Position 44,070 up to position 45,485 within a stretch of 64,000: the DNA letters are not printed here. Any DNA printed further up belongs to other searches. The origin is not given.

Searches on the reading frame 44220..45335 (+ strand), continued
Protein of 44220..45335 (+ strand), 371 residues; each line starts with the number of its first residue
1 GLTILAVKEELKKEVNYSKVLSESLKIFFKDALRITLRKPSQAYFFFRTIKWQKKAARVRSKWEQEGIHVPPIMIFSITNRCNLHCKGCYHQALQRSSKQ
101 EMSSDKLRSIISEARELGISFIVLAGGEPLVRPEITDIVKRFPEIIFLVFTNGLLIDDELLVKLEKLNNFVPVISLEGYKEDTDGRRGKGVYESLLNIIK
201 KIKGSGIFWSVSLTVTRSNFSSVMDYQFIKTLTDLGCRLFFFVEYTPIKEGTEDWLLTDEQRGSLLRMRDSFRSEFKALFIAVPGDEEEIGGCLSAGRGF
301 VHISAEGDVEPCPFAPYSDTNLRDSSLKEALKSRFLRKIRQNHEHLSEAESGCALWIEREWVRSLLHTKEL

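Call 21: find_encoding_contigs(protein=P0025, flank=5000, max_places=3)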
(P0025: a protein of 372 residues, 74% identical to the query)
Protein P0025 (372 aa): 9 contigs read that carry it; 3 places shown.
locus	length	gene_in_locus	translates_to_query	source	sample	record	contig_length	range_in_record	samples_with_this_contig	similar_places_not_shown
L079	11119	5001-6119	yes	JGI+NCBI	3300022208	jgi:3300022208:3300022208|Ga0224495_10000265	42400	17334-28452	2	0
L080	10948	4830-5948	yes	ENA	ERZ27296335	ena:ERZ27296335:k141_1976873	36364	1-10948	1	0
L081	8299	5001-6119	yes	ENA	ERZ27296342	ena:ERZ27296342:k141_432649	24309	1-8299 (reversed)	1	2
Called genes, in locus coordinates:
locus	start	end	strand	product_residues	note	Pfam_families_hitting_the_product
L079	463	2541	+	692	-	PF07732:Cu-oxidase_3 (faint), PF07731:Cu-oxidase_2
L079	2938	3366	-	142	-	-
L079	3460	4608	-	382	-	PF03321:GH3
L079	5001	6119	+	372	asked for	PF04055:Radical_SAM, PF13353:Fer4_12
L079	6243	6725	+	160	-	-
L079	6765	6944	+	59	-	-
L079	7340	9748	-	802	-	PF12704:MacB_PCD, PF02687:FtsX, PF12704:MacB_PCD, PF02687:FtsX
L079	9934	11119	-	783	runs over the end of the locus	PF12704:MacB_PCD, PF02687:FtsX, PF12704:MacB_PCD, PF02687:FtsX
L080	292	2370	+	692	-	PF07732:Cu-oxidase_3 (faint), PF07731:Cu-oxidase_2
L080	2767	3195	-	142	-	-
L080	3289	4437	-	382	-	PF03321:GH3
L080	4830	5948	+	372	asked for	PF04055:Radical_SAM, PF13353:Fer4_12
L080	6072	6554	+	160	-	-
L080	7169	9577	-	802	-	PF12704:MacB_PCD, PF02687:FtsX, PF12704:MacB_PCD, PF02687:FtsX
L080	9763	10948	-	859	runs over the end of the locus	PF12704:MacB_PCD, PF02687:FtsX, PF12704:MacB_PCD, PF02687:FtsX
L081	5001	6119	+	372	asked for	PF04055:Radical_SAM, PF13353:Fer4_12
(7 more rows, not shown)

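Call 22: find_encoding_contigs(protein=P0031, flank=5000, max_places=2)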
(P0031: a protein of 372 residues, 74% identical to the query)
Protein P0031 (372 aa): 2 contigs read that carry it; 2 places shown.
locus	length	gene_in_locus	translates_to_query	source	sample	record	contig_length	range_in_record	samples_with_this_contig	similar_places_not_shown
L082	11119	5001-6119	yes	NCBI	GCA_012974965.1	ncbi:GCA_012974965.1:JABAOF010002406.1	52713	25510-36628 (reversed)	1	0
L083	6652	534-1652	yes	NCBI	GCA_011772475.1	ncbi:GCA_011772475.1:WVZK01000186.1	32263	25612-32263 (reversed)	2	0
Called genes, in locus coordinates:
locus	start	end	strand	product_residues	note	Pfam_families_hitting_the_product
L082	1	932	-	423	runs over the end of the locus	PF02403:Seryl_tRNA_N, PF00587:tRNA-synt_2b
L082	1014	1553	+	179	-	PF02572:CobA_CobO_BtuR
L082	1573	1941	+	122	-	PF06262:Zincin_1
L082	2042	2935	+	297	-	PF00701:DHDPS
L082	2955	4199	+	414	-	PF00248:Aldo_ket_red, PF12838:Fer4_7 (faint), PF13534:Fer4_17 (faint), PF00037:Fer4 (faint), PF12837:Fer4_6 (faint), PF13183:Fer4_8, PF13187:Fer4_9, PF13237:Fer4_10, +1 more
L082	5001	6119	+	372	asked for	PF13353:Fer4_12, PF04055:Radical_SAM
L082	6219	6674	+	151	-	PF01042:Ribonuc_L-PSP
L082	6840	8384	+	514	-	-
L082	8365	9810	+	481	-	-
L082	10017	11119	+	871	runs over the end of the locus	PF00246:Peptidase_M14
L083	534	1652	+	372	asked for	PF13353:Fer4_12, PF04055:Radical_SAM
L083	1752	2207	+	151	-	PF01042:Ribonuc_L-PSP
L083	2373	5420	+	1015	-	PF12773:DZR (faint), PF13240:Zn_Ribbon_1 (weak), PF00069:Pkinase, PF01636:APH (faint), PF03109:ABC1 (faint), PF07714:PK_Tyr_Ser-Thr, PF14531:Kinase-like (weak), PF03781:FGE-sulfatase, +3 more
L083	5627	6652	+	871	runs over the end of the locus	PF00246:Peptidase_M14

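Call 37: search_protein_families(library=pfam, proteins=[P0118, P0052, P0111, P0028, L012:6376-7251:+, L010:6286-6954:-, L012:9110-9832:+, L012:7320-7685:+, L079:6243-6725:+, L020:7589-7927:+], max_evalue=0.01)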
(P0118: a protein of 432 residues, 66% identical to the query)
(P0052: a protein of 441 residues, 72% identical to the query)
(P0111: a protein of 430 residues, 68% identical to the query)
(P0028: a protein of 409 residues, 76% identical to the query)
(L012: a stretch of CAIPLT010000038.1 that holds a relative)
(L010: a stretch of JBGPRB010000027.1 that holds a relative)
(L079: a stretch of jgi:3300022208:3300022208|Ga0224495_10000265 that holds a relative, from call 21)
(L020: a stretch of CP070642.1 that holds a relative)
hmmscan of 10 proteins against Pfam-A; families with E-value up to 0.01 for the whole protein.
P0118 (432 aa): 4 families
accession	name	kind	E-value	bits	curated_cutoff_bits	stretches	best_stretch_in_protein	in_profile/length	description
PF04055.27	Radical_SAM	-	7.1e-18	65.8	29.5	1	137-282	2-158/166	Radical SAM superfamily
PF01035.26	DNA_binding_1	-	8.9e-11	41.9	27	1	2-55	28-81/81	6-O-methylguanine DNA methyltransferase, DNA binding domain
PF13353.11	Fer4_12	-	1.4e-06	29.1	22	1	139-201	12-76/137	4Fe-4S single cluster domain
PF13186.11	SPASM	-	3e-05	24.7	21.5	1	353-403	1-56/67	Iron-sulfur cluster-binding domain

P0052 (441 aa): 3 families
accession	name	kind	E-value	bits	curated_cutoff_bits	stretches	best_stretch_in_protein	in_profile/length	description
PF04055.27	Radical_SAM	-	2.1e-17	64.2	29.5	1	148-279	2-142/166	Radical SAM superfamily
PF13186.11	SPASM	-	4.5e-06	27.3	21.5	1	364-415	1-57/67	Iron-sulfur cluster-binding domain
PF13353.11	Fer4_12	-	1.1e-05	26.2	22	1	151-207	13-70/137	4Fe-4S single cluster domain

P0111 (430 aa): 3 families
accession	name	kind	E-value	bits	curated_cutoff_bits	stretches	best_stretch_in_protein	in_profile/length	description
PF04055.27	Radical_SAM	-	5.7e-18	66.1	29.5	1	133-276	2-156/166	Radical SAM superfamily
PF13353.11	Fer4_12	-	1.9e-06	28.7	22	1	136-191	13-69/137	4Fe-4S single cluster domain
PF13186.11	SPASM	-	0.00011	22.8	21.5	1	349-398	1-55/67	Iron-sulfur cluster-binding domain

P0028 (409 aa): 3 families
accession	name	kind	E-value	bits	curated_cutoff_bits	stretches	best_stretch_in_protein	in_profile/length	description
PF04055.27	Radical_SAM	-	3.4e-16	60.3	29.5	1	117-249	2-145/166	Radical SAM superfamily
PF13353.11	Fer4_12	-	4.1e-06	27.6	22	1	120-174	13-68/137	4Fe-4S single cluster domain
PF13186.11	SPASM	-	1.8e-05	25.4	21.5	1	333-384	1-57/67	Iron-sulfur cluster-binding domain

L012:6376-7251:+ (291 aa): 2 families
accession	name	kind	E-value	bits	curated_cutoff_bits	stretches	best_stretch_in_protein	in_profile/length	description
PF00881.29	Nitroreductase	-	1.5e-20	74.5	23.5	1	13-167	2-167/167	Nitroreductase family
PF14512.11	TM1586_NiRdase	-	3.7e-05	23.9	27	0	9-67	3-60/215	Putative TM nitroreductase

L010:6286-6954:- (222 aa): 2 families
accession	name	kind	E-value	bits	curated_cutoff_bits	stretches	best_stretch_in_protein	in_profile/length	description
PF00881.29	Nitroreductase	-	9.7e-26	91.4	23.5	1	7-195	1-167/167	Nitroreductase family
PF14512.11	TM1586_NiRdase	-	2.9e-10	40.6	27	1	26-59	160-193/215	Putative TM nitroreductase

L012:9110-9832:+ (240 aa): 1 family
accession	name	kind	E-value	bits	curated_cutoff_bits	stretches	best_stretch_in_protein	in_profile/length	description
PF08713.17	DNA_alkylation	-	4.2e-35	121.8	21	1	15-227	6-213/213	DNA alkylation repair enzyme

L012:7320-7685:+ (121 aa): 3 families
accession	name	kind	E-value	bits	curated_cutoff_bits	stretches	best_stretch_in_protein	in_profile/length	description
PF00903.31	Glyoxalase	-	1.6e-10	41.9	20.6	1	3-111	1-119/121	Glyoxalase/Bleomycin resistance protein/Dioxygenase superfamily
PF22677.2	Ble-like_N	-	0.00033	20.8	24.5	1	3-44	1-41/41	Bleomycin resistance protein-like N-terminal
PF18029.7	Glyoxalase_6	-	0.0018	19.4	23.6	0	7-113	4-105/106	Glyoxalase-like domain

L079:6243-6725:+ (160 aa): 0 families

L020:7589-7927:+ (112 aa): 0 families

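Call 41: predict_structure(alignment_id=A1)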
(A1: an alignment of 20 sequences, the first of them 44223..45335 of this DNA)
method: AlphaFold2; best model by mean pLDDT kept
length: 370 residues; sequences in the alignment: 20
mean_pLDDT: 71.1   pTM: 0.75
mean pLDDT of the five models: 71.1, 67.9, 67.4, 65.2, 64.0
residues with pLDDT >= 90: 21; 70-90: 201; 50-70: 92; < 50: 56
segments of 3 or more residues with pLDDT < 50: 1-13, 81-87, 180-184, 284-293, 346-359, 367-370
pLDDT, mean of each block of 10 residues (from residue 1): 33 50 62 65 75 86 86 71 48 60 88 90 77 87 88 85 88 71 57 85 85 80 87 85 63 75 83 80 50 57 77 57 81 76 50 41 48
secondary structure, 60 per line:
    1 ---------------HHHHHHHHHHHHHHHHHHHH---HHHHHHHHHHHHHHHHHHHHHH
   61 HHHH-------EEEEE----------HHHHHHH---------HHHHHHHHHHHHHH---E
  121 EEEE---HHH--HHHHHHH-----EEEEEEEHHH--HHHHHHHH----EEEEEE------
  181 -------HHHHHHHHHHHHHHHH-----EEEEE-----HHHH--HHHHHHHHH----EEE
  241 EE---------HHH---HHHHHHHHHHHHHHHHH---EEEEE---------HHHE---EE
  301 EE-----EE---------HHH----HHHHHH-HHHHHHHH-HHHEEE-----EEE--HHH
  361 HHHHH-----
elements in order: H16-35 H39-64 E72-76 H87-93 H103-116 E120-124 H133-139 E145-151 H157-164 E169-174 H188-203 E209-213 H219-222 H225-233 E238-242 H258-274 E278-282 E299-302 H326-331 H333-340 E345-347 E353-355 H358-365

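Call 44: fold_search(model_id=the predicted structure, library=pdb)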
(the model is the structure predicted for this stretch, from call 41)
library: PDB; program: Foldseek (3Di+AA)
matches with E <= 10: 1479; with E <= 0.001: 61
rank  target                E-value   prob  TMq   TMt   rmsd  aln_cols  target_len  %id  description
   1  6efn                  3.5e-11  1.00  0.57  0.56   4.9       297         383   22  Structure of a RiPP maturase, SkfB (released 2018-10-24)
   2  6c8v                  1.8e-10  1.00  0.46  0.54   5.7       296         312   17  X-ray structure of PqqE from Methylobacterium extorquens (released 2018-02-14)
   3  5v1q_B                3.2e-09  1.00  0.58  0.50   6.2       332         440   16  Crystal structure of Streptococcus suis SuiB (released 2017-08-30)
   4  5v1q_A                4.6e-09  1.00  0.57  0.50   5.9       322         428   17  Crystal structure of Streptococcus suis SuiB (released 2017-08-30)
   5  5v1s_A                9.0e-09  1.00  0.59  0.52  10.2       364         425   17  Crystal structure of Streptococcus suis SuiB bound to S-adenosylmethionine (released 2017-08-30)
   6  4k39_B                9.0e-09  1.00  0.51  0.52   5.8       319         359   17  Native anSMEcpe with bound AdoMet and Cp18Cys peptide (released 2013-05-08)
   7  5v1t_A                1.1e-08  1.00  0.56  0.48   5.9       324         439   17  Crystal structure of Streptococcus suis SuiB bound to precursor peptide SuiA (released 2017-08-30)
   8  4k39_A                1.6e-08  1.00  0.51  0.52   5.8       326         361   18  Native anSMEcpe with bound AdoMet and Cp18Cys peptide (released 2013-05-08)
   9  2fb2_B                2.6e-08  1.00  0.51  0.57   5.9       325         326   16  Structure of the MoaA Arg17/266/268/Ala triple mutant (released 2006-05-09)
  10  4k38_A                2.6e-08  1.00  0.50  0.51   6.2       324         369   18  Native anSMEcpe with bound AdoMet and Kp18Cys peptide (released 2013-05-08)
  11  5v1s_B                3.3e-08  1.00  0.56  0.50   6.5       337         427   18  Crystal structure of Streptococcus suis SuiB bound to S-adenosylmethionine (released 2017-08-30)
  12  9dfn                  3.5e-08  1.00  0.52  0.65   4.8       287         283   17  X-ray crystal structure of the second viperin-like enzyme from Trichoderma virens with bound CTP and SAM (released 2025-02-19)
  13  9dfu                  7.3e-08  1.00  0.53  0.67   6.4       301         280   19  X-ray crystal structure of the second Viperin-like enzyme from T. virens variant F40H with bound CTP and SAM (released 2025-02-19)
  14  4k37_A                7.8e-08  1.00  0.53  0.54   5.7       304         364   18  Native anSMEcpe with bound AdoMet (released 2013-05-08)
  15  4k38_B                8.7e-08  1.00  0.50  0.50   6.1       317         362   18  Native anSMEcpe with bound AdoMet and Kp18Cys peptide (released 2013-05-08)
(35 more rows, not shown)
